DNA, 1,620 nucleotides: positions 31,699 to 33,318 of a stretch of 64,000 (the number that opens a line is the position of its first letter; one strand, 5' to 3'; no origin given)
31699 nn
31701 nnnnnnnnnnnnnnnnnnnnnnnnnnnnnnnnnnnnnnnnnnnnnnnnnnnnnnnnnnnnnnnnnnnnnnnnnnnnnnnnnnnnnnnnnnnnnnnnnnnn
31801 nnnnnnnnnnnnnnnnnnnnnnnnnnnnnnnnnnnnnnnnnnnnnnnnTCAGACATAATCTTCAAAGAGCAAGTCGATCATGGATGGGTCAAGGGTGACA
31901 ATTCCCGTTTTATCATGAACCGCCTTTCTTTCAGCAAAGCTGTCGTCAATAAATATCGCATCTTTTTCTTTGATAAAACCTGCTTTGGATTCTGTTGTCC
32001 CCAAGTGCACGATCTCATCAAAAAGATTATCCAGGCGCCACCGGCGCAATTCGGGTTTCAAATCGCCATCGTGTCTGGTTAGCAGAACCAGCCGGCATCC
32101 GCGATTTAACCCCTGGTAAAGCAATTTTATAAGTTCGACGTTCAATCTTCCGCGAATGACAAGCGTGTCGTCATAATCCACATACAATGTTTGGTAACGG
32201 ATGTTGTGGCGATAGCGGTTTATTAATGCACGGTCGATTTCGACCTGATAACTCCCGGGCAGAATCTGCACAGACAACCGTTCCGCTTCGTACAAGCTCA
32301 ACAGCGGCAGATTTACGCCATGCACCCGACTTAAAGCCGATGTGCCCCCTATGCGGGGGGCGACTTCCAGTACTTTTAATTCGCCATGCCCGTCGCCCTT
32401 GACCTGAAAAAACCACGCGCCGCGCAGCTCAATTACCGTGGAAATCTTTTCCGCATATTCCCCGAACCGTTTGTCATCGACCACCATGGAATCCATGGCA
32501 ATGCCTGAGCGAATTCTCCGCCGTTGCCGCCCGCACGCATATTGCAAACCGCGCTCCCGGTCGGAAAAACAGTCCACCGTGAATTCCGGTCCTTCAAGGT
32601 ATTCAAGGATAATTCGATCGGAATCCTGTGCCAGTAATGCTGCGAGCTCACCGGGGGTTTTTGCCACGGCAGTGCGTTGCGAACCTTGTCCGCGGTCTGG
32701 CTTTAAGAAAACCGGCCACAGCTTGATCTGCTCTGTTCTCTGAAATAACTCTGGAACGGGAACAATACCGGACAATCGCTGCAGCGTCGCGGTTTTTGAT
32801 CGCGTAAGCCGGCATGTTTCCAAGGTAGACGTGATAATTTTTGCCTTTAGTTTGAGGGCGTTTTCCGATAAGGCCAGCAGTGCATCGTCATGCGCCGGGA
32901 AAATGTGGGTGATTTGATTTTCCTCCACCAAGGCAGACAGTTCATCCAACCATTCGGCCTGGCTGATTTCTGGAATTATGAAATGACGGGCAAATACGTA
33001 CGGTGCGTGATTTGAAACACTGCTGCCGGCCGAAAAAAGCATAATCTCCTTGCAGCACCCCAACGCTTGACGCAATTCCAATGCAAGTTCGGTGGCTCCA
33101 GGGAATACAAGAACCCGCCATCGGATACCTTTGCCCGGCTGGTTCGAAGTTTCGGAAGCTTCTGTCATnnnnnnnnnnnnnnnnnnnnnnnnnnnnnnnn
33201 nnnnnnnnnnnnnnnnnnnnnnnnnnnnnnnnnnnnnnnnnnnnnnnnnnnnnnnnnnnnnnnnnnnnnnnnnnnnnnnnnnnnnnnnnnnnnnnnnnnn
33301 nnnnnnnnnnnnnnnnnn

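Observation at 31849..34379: ATP-grasp ligase fused to a HAD phosphatase, paired with a PLP aminotransferase: candidate module for amide-linked decoration of a uronic acid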

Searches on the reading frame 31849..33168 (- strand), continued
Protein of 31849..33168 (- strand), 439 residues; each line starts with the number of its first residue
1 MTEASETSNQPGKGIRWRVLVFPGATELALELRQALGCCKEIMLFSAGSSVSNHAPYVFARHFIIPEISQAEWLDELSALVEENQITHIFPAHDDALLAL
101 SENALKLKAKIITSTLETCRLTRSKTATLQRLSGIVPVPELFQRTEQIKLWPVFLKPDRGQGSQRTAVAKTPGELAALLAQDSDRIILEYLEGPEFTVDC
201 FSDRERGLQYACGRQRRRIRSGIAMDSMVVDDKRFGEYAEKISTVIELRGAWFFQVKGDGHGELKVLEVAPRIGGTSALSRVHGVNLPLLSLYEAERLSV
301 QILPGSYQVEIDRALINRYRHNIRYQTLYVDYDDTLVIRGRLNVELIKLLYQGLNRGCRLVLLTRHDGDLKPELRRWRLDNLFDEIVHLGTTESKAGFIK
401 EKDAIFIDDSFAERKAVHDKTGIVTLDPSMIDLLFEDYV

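Call 20: predict_structure(alignment_id=A1)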
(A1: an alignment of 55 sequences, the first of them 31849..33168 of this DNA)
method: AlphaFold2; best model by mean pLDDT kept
length: 439 residues; sequences in the alignment: 55
mean_pLDDT: 91.9   pTM: 0.89
mean pLDDT of the five models: 91.9, 91.7, 91.7, 90.9, 90.7
residues with pLDDT >= 90: 366; 70-90: 51; 50-70: 10; < 50: 12
segments of 3 or more residues with pLDDT < 50: 1-12
pLDDT, mean of each block of 10 residues (from residue 1): 37 74 92 93 93 84 95 97 98 95 97 97 97 98 95 94 88 97 95 96 96 86 77 97 97 97 96 86 96 95 92 84 97 93 95 96 91 93 96 95 97 96 96 86
secondary structure, 60 per line:
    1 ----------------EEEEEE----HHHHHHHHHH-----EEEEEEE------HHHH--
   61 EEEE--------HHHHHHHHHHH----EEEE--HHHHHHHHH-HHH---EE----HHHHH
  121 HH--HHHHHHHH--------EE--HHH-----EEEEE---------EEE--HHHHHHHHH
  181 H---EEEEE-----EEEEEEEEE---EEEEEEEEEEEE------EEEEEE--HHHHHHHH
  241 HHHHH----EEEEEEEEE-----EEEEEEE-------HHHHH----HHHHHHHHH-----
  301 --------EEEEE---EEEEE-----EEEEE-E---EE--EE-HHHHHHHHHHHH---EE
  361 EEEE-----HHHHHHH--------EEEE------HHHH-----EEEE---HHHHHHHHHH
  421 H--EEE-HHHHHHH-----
elements in order: E17-22 H27-36 E42-48 H55-58 E61-64 H73-83 E88-91 H94-102 H116-122 H125-132 E153-157 E167-169 H172-181 E185-189 E195-203 E207-218 E225-230 H233-245 E250-258 E264-270 H278-282 H287-295 E309-313 E317-321 E327-331 H344-355 E359-364 H370-376 E385-388 H395-398 E404-407 H411-421 E424-426 H428-434

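Call 24: fold_search(model_id=the predicted structure, library=pdb)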
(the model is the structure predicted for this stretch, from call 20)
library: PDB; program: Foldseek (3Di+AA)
matches with E <= 10: 1623; with E <= 0.001: 597
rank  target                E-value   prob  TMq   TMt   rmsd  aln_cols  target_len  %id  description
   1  2pn1                  4.1e-18  1.00  0.53  0.74   3.0       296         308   20  Crystal structure of carbamoylphosphate synthase large subunit (split gene in MJ) (ZP_00538348.1) from Exiguobacterium s (released 2007-05-08)
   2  3ouu_A                1.7e-17  1.00  0.56  0.55   4.2       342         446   17  Crystal Structure of Biotin Carboxylase-beta-gamma-ATP Complex from Campylobacter jejuni (released 2010-10-20)
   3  2vpq_A                2.1e-17  1.00  0.55  0.54   4.4       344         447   15  Crystal structure of biotin carboxylase from S. aureus complexed with AMPPNP (released 2008-09-09)
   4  3tw6_B                3.6e-17  1.00  0.54  0.23   4.8       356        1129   16  Structure of Rhizobium etli pyruvate carboxylase T882A with the allosteric activator, acetyl coenzyme-A (released 2011-10-19)
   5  2j9g_A                5.2e-17  1.00  0.54  0.53   4.4       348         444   18  Crystal structure of Biotin carboxylase from E. coli in complex with AMPPNP and ADP (released 2008-09-09)
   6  3jzf_B                8.3e-17  1.00  0.54  0.53   4.5       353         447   18  Crystal structure of biotin carboxylase from E. Coli in complex with benzimidazoles series (released 2009-11-03)
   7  2v58_B                9.3e-17  1.00  0.54  0.53   4.4       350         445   17  CRYSTAL STRUCTURE OF BIOTIN CARBOXYLASE FROM E.COLI IN COMPLEX WITH POTENT INHIBITOR 1 (released 2009-01-13)
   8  3ouz_B                1.1e-16  1.00  0.56  0.56   4.1       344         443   18  Crystal Structure of Biotin Carboxylase-ADP complex from Campylobacter jejuni (released 2010-10-13)
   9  3ouz_A                1.2e-16  1.00  0.56  0.55   4.1       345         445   17  Crystal Structure of Biotin Carboxylase-ADP complex from Campylobacter jejuni (released 2010-10-13)
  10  2vpq_B                1.4e-16  1.00  0.56  0.55   4.3       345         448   15  Crystal structure of biotin carboxylase from S. aureus complexed with AMPPNP (released 2008-09-09)
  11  7kc7_A                1.5e-16  1.00  0.53  0.52   4.4       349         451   14  Biotin Carboxylase domain of Thermophilic 2-Oxoglutarate Carboxylase bound to ADP without Magnesium with disordered ph (released 2021-01-27)
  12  2v58_A                2.1e-16  1.00  0.53  0.52   4.5       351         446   18  CRYSTAL STRUCTURE OF BIOTIN CARBOXYLASE FROM E.COLI IN COMPLEX WITH POTENT INHIBITOR 1 (released 2009-01-13)
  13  7kct_A                2.7e-16  1.00  0.55  0.54   4.0       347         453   14  Crystal Structure of the Hydrogenobacter thermophilus 2-Oxoglutarate Carboxylase (OGC) Biotin Carboxylase (BC) Domain  (released 2021-01-27)
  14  8rth_A                2.9e-16  1.00  0.49  0.34   5.9       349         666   14  Trypanosoma brucei 3-methylcrotonyl-CoA carboxylase (released 2024-04-17)
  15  3g8d_B                3.0e-16  1.00  0.52  0.52   4.6       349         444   18  Crystal structure of the biotin carboxylase subunit, E296A mutant, of acetyl-COA carboxylase from Escherichia coli (released 2009-03-03)
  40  3vot_B                9.8e-16  1.00  0.54  0.59   4.4       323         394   15  Crystal structure of L-amino acid ligase from Bacillus licheniformis (released 2012-11-07)
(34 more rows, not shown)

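Call 48: find_encoding_contigs(protein=P0107, flank=10000, max_places=2)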
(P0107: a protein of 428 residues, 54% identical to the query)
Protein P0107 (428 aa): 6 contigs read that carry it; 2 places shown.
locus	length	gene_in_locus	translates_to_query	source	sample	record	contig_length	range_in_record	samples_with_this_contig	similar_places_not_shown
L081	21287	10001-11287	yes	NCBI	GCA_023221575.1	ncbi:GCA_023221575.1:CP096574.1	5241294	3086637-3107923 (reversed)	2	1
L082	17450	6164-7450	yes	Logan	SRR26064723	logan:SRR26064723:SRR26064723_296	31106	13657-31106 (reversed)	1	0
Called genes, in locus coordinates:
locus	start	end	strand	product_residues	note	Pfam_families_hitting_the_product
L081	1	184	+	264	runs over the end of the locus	PF12679:ABC2_membrane_2 (weak)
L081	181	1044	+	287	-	-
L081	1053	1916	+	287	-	PF00005:ABC_tran, PF13304:AAA_21 (faint)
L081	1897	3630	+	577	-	PF13231:PMT_2, PF07719:TPR_2 (faint)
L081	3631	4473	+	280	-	PF01040:UbiA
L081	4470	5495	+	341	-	PF00535:Glycos_transf_2 (weak), PF13641:Glyco_tranf_2_3 (weak), PF00535:Glycos_transf_2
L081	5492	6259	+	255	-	PF00535:Glycos_transf_2, PF10111:Glyco_tranf_2_2, PF13641:Glyco_tranf_2_3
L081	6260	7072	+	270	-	PF05830:NodZ (faint)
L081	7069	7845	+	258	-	PF00535:Glycos_transf_2, PF10111:Glyco_tranf_2_2, PF13641:Glyco_tranf_2_3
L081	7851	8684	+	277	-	PF01061:ABC2_membrane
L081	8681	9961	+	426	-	PF00005:ABC_tran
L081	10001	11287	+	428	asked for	PF21360:PylC-like_N (faint), PF02655:ATP-grasp_3, PF15632:ATPgrasp_Ter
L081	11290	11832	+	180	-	PF13489:Methyltransf_23, PF08241:Methyltransf_11, PF08242:Methyltransf_12, PF13649:Methyltransf_25 (weak), PF13847:Methyltransf_31 (weak)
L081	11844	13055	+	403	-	PF00155:Aminotran_1_2 (weak), PF01041:DegT_DnrJ_EryC1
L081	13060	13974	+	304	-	PF00535:Glycos_transf_2, PF13641:Glyco_tranf_2_3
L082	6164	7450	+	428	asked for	PF21360:PylC-like_N (faint), PF02655:ATP-grasp_3, PF15632:ATPgrasp_Ter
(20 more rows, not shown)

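Call 73: search_solved_structures(query=A1, max_evalue=0.01)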
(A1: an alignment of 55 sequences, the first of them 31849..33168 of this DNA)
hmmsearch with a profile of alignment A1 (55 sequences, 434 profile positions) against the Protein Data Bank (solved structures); distinct sequences matched with E-value up to 0.01: 3.
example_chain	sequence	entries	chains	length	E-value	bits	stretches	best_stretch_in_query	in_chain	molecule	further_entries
2pn1_A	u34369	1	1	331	2.1e-22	82.5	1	48-284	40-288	Carbamoylphosphate synthase large subunit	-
3vot_A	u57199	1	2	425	9.6e-05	24.3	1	110-287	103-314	L-amino acid ligase, BL00235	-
3r23_A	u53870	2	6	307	0.007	18.2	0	145-198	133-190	D-alanine--D-alanine ligase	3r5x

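Call 75: search_dna_similar(query=window:31849-33168:-, collection=plasmids, mode=protein, max_rows=15, max_evalue=1e-10)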
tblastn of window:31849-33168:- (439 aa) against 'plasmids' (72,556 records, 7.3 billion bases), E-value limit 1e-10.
Records with a match: 28; places in all: 30; records where one place covers at least 80% of the query: 2.
Best place of each record, by identity: <60% 28.
By first word of the organism name: Ensifer 8; Rhizobium 6; Roseibium 5; Cupriavidus 2; Sinorhizobium 1; Palleronia 1; Ruegeria 1; Priestia 1; Methylorubrum 1; Labrenzia 1; and 1 more.
By predicted mobility (MOB-suite, as given by PLSDB): non-mobilizable 24; mobilizable 3; conjugative 1.
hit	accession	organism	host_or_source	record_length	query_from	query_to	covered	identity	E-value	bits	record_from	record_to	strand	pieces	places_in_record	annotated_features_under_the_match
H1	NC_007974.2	Cupriavidus metallidurans CH34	-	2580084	16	436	96%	34.9%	1e-68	244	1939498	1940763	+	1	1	none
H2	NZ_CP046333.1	Cupriavidus metallidurans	sedimentation pond in a zinc factory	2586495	16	436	96%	34.9%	1e-68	244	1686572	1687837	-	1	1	none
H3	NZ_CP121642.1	Rhizobium sp. CC1099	Onobrychis viciifolia,cell culture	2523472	63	340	63%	28.5%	4e-16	89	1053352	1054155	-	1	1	none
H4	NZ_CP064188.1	Rhizobium sp. 007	Onobrychis viciifolia,cell culture,root ...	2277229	63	340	63%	28.5%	6e-16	88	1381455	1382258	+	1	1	none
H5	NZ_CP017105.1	Rhizobium gallicum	Phaseolus vulgaris,Whole ...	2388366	63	340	63%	28.5%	6e-16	88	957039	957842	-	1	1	none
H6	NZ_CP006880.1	Rhizobium gallicum bv. gallicum R602sp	Phaseolus vulgaris,whole ...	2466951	63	340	63%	28.5%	5e-15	85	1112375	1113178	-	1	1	record has no annotation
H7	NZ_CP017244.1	Rhizobium etli 8C-3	Phaseolus vulgaris,cell culture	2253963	63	340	63%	27.4%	4e-13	79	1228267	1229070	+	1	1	record has no annotation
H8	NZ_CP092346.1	Rhizobium gallicum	Phaseolus vulgaris,Cell culture,nodule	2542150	63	334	62%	27.9%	4e-15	86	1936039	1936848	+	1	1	none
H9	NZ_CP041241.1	Sinorhizobium mexicanum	Acaciella angustissima,cell culture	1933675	24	279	58%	29.2%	4e-19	98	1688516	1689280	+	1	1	none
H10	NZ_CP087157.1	Roseibium aggregatum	cell culture,seawater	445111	65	341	63%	26.6%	5e-12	76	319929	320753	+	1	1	ATP-grasp domain-containing protein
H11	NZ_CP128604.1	Roseibium aggregatum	cell culture,marine biofilms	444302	65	341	63%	26.2%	1e-11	74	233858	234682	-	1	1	ATP-grasp domain-containing protein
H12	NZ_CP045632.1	Roseibium aggregatum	-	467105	65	341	63%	26.2%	3e-11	74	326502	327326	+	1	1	ATP-grasp domain-containing protein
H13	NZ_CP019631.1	Roseibium algicola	Rhodosorus marinus,cell culture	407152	65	341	63%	25.9%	7e-11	72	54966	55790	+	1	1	ATP-grasp domain-containing protein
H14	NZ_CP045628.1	Roseibium aggregatum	-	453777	65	341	63%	25.9%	7e-11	72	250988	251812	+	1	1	ATP-grasp domain-containing protein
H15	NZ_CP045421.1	Palleronia sp. THAF1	pure culture,Surface of a polyethylene ...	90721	46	287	55%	28.2%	4e-14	82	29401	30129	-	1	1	ATP-grasp domain-containing protein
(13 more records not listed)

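Call 76: get_annotated_region(hit=H1, flank=12000)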
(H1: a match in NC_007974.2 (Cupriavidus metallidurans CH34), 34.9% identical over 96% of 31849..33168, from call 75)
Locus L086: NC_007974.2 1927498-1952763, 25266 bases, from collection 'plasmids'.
description: Cupriavidus metallidurans CH34 megaplasmid, complete sequence
organism: Cupriavidus metallidurans CH34 (NCBI taxid 266264)
taxonomy: Bacteria; Pseudomonadota; Betaproteobacteria; Burkholderiales; Burkholderiaceae; Cupriavidus; Cupriavidus metallidurans; Cupriavidus metallidurans CH34
host: -; source: -; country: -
typing (MOB-suite, as given by PLSDB): mobilizable; replicon rep_cluster_104,rep_cluster_1581,rep_cluster_80; relaxase MOBP,MOBP
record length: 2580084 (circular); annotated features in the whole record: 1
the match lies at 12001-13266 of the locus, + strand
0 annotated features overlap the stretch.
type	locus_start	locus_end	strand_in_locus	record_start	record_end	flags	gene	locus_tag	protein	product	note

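Call 82: get_annotated_region(hit=H10, flank=9000)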
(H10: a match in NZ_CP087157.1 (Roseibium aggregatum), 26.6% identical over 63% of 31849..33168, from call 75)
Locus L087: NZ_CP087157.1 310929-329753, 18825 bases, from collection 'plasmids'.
description: Roseibium aggregatum strain LZB033 plasmid p1_LZB033, complete sequence
organism: Roseibium aggregatum (NCBI taxid 187304)
taxonomy: Bacteria; Pseudomonadota; Alphaproteobacteria; Hyphomicrobiales; Stappiaceae; Roseibium; Roseibium aggregatum
host: -; source: cell culture,seawater; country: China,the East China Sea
typing (MOB-suite, as given by PLSDB): non-mobilizable
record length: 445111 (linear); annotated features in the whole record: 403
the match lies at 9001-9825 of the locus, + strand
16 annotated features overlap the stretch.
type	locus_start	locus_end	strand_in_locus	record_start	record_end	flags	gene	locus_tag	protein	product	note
CDS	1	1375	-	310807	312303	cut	-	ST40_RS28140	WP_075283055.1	xylulokinase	GO:0005998 - xylulose catabolic process [Evidence IEA]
CDS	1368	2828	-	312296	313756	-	-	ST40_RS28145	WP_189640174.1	FAD-binding oxidoreductase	-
CDS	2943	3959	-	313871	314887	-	-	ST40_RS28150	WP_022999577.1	LacI family DNA-binding transcriptional regulator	GO:0006351 - DNA-templated transcription [Evidence IEA]; GO:0045892 - negative regulation of DNA-templated ...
CDS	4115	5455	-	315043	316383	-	-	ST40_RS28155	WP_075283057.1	HAMP domain-containing sensor histidine kinase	GO:0007165 - signal transduction [Evidence IEA]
CDS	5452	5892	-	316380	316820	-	-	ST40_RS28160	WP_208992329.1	molybdopterin-dependent oxidoreductase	-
CDS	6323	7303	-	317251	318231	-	-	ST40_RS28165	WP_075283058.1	hypothetical protein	-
CDS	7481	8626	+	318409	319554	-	-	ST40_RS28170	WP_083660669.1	response regulator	GO:0000160 - phosphorelay signal transduction system [Evidence IEA]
CDS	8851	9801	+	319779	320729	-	-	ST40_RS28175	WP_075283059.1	ATP-grasp domain-containing protein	-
CDS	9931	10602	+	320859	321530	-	-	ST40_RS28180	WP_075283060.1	HAD family hydrolase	-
CDS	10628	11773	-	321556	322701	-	-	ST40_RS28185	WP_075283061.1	glycosyltransferase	-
CDS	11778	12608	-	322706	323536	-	-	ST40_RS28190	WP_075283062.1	sulfotransferase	-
CDS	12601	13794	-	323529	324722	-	-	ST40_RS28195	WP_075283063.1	glycosyltransferase family 4 protein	-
CDS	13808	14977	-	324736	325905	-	-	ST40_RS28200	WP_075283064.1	polysaccharide biosynthesis/export family protein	GO:0015774 - polysaccharide transport [Evidence IEA]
CDS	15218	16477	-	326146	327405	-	-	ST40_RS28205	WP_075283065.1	O-antigen ligase family protein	-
CDS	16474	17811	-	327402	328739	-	-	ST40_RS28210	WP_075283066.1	lipopolysaccharide biosynthesis protein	-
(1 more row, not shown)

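Call 83: get_annotated_region(hit=H15, flank=9000)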
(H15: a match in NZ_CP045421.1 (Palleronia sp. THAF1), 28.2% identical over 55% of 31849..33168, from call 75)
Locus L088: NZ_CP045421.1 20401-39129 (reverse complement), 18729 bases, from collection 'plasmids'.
description: Palleronia sp. THAF1 plasmid pTHAF1_a, complete sequence
organism: Palleronia sp. THAF1 (NCBI taxid 2587842)
taxonomy: Bacteria; Pseudomonadota; Alphaproteobacteria; Rhodobacterales; Roseobacteraceae; Palleronia; Palleronia sp. THAF1
host: -; source: pure culture,Surface of a polyethylene microplastic particle present in tank 6 of a marine aquarium ...; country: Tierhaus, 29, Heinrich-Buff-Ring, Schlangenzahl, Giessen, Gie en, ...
typing (MOB-suite, as given by PLSDB): non-mobilizable
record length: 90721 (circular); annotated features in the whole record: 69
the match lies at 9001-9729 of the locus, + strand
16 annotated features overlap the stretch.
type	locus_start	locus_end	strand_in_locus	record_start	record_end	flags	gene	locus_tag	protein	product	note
CDS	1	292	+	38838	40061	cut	-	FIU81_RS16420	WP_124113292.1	polysaccharide biosynthesis/export family protein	GO:0015774 - polysaccharide transport [Evidence IEA]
CDS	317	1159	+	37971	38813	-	-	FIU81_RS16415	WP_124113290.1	sulfotransferase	-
CDS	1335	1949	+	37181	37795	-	-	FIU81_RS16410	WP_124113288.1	response regulator transcription factor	GO:0000160 - phosphorelay signal transduction system [Evidence IEA]; GO:0006355 - regulation of DNA-templated ...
CDS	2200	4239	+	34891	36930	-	-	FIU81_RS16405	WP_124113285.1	nucleoside-diphosphate sugar epimerase/dehydratase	GO:0000271 - polysaccharide biosynthetic process [Evidence IEA]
CDS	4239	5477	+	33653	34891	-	-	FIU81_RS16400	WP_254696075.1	DegT/DnrJ/EryC1/StrS aminotransferase family protein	-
CDS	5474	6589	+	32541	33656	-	-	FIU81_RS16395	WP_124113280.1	glycosyltransferase family 4 protein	-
CDS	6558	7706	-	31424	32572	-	-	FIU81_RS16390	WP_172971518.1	acyltransferase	-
CDS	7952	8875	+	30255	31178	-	-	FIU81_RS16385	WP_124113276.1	formyltransferase family protein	GO:0009058 - biosynthetic process [Evidence IEA]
CDS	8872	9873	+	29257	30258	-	-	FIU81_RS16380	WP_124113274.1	ATP-grasp domain-containing protein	-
CDS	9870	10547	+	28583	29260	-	-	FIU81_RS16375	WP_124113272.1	HAD family hydrolase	-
CDS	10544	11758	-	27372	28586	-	-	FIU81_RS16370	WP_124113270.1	glycosyltransferase family 4 protein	-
CDS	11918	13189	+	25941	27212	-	-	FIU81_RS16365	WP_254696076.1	O-antigen ligase family protein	GO:0009103 - lipopolysaccharide biosynthetic process [Evidence IEA]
CDS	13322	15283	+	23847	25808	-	-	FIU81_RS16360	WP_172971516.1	tyrosine-protein kinase family protein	-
CDS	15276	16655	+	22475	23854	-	-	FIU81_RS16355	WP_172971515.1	hypothetical protein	-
CDS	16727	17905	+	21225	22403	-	-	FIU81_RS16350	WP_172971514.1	glycosyltransferase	-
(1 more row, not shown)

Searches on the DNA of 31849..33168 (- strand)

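Call 34: search_dna_similar(query=L062:10001-11248:+, collection=ecoli_genomes, mode=distant, max_rows=10)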
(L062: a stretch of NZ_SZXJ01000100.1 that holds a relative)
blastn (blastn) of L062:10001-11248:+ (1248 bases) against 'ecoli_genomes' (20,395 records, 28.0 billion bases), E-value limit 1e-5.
No match.
